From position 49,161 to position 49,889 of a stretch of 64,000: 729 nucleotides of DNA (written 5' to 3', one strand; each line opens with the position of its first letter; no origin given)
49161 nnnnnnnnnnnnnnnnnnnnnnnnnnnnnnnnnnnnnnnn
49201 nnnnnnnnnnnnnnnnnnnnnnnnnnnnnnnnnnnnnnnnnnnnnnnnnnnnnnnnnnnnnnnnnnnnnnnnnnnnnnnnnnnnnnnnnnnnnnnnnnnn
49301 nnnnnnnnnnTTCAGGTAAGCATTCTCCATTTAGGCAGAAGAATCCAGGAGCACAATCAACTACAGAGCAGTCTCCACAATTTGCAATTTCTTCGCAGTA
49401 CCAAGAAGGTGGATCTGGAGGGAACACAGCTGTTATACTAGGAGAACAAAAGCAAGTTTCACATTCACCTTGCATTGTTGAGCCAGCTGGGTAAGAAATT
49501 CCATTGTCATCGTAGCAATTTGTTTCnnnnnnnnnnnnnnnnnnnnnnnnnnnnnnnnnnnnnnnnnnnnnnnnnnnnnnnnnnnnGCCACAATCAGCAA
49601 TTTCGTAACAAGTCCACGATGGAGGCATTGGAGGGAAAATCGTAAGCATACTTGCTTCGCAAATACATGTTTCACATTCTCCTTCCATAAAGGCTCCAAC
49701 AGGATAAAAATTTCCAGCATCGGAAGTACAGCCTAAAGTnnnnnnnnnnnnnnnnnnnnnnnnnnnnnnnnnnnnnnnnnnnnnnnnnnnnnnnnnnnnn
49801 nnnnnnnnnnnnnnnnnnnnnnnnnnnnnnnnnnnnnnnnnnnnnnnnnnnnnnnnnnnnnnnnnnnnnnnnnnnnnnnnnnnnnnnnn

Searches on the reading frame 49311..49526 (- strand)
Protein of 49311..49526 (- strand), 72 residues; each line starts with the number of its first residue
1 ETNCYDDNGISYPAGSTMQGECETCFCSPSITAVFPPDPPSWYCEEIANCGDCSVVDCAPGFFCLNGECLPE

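Call 47: predict_structure(alignment_id=A3)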
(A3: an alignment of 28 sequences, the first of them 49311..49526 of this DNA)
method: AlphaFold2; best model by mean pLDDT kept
length: 72 residues; sequences in the alignment: 28
mean_pLDDT: 77.4   pTM: 0.48
mean pLDDT of the five models: 77.4, 77.0, 76.6, 76.3, 76.0
residues with pLDDT >= 90: 0; 70-90: 54; 50-70: 18; < 50: 0
segments of 3 or more residues with pLDDT < 50: none
pLDDT, mean of each block of 10 residues (from residue 1): 81 84 79 69 74 73 81 81
secondary structure, 60 per line:
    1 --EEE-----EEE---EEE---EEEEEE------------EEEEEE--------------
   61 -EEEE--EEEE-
elements in order: E3-5 E11-13 E17-19 E23-28 E41-46 E62-65 E68-71

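Call 52: fold_search(model_id=the predicted structure, library=pdb)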
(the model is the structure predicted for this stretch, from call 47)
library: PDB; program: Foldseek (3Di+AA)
matches with E <= 10: 96; with E <= 0.001: 0
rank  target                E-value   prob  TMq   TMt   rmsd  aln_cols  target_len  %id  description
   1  9gvj_B                2.6e-01  0.99  0.44  0.05   1.2        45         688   27  MUC5AC mucin amino acids 28 to 1483 (released 2024-12-04)
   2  9gvq_B                3.1e-01  0.99  0.44  0.03   1.2        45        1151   27  MUC5AC mucin amino acids 28 to 1483 (released 2024-12-04)
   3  9oz8_B                3.1e-01  0.69  0.43  0.05   6.5        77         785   22  Cryo-EM structure of chicken NEL dimer bound with one human NICOL. (released 2026-02-25)
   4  9gvj_A                3.5e-01  0.99  0.44  0.05   1.2        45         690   27  MUC5AC mucin amino acids 28 to 1483 (released 2024-12-04)
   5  9gvq_A                3.5e-01  0.99  0.44  0.03   1.2        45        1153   27  MUC5AC mucin amino acids 28 to 1483 (released 2024-12-04)
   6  7prl                  7.6e-01  0.94  0.41  0.09   1.5        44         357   23  MUC2 D1 with Cu(II) (released 2022-10-26)
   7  7wpq_C                8.1e-01  0.82  0.40  0.07   2.1        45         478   24  Cryo-EM structure of VWF D'D3 dimer complexed with D1D2 at 3.27 angstron resolution (2 units) (released 2022-05-25)
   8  7pov_A                8.6e-01  0.93  0.42  0.05   1.4        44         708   23  MUC2 Tubules of D1D2D3 domains (released 2022-02-16)
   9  6n29_A                9.8e-01  0.91  0.41  0.07   1.4        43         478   26  Crystal structure of monomeric von Willebrand Factor D`D3 assembly (released 2019-01-23)
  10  6n29_B                1.2e+00  0.89  0.41  0.07   1.4        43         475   26  Crystal structure of monomeric von Willebrand Factor D`D3 assembly (released 2019-01-23)
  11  7qcu_A                1.2e+00  0.72  0.39  0.07   3.8        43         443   14  Structure of the MUCIN-2 Cterminal domains partially deglycosylated. (released 2023-03-08)
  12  7p4n_MODEL_1_A        1.3e+00  0.09  0.32  0.30   7.6        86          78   17  NMR solution structure of the C6 domain of von Willebrand Factor (released 2022-07-27)
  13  6tm2_C                1.4e+00  0.80  0.43  0.08   1.7        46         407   22  Human MUC2 AAs 21-1397 (released 2020-10-21)
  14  7a5o_D                1.4e+00  0.80  0.43  0.07   1.7        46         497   22  Human MUC2 AAs 21-1397 (released 2020-10-21)
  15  7a5o_C                1.6e+00  0.77  0.43  0.03   1.7        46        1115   22  Human MUC2 AAs 21-1397 (released 2020-10-21)
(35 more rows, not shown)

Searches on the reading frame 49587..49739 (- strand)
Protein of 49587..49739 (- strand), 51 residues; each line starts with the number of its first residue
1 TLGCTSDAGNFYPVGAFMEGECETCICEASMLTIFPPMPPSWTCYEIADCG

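Call 29: search_protein_families(library=pfam, alignment_id=A2, max_evalue=1)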
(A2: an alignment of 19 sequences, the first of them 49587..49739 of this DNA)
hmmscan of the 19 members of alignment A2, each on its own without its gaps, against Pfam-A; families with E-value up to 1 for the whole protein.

A. member 1, window:49587-49739:- (51 aa): 0 families

B. families by the number of members that match (of 19 scanned): 8 families
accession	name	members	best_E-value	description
PF00093.24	VWC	5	0.0018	von Willebrand factor type C domain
PF05375.19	Pacifastin_I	3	8e-07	Pacifastin inhibitor (LCMII)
PF23244.1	VWF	3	0.00018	Von Willebrand factor-like domain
PF23331.1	VWC2L_C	2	0.014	VWC2L, C-terminal domain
PF25028.1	FnI_RECK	1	0.0011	RECK, fibronectin type I module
PF12662.13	cEGF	1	0.014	Complement Clr-like EGF-like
PF23333.1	VWC2L_1st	1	0.05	VWC2L-like, N-terminal domain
PF23003.2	Fn1_2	1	0.11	Fibronectin type I domain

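Call 30: search_solved_structures(query=A2, max_evalue=10)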
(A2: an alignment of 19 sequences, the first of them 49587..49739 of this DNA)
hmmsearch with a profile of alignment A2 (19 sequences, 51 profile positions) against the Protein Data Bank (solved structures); distinct sequences matched with E-value up to 10: 9.
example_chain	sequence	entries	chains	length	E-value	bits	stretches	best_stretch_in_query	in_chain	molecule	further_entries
7sap_A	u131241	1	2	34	0.027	17.7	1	14-32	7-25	Serine protease inhibitor I/II-like Protein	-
7snd_A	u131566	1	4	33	0.11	15.7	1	14-33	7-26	Pacifastin-related peptide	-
2vu8_I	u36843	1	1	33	0.43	13.8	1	14-31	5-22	PACIFASTIN-RELATED SERINE PROTEASE INHIBITOR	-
4djz_H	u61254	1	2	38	0.44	13.8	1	12-34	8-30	Protease inhibitor SGPI-2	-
1wo9_A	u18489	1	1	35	0.59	13.4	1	9-31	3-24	trypsin inhibitor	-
1gl0_I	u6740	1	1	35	0.61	13.3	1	14-30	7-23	PROTEASE INHIBITOR LCMI I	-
1kio_A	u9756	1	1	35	0.97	12.7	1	14-33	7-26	SERINE PROTEASE INHIBITOR I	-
1kj0_A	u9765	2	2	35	1.2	12.4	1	12-31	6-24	SERINE PROTEASE INHIBITOR I | Serine protease inhibitor I/II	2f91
2xtt_A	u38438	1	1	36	3.8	10.8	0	14-31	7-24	PROTEASE INHIBITOR SGPI-1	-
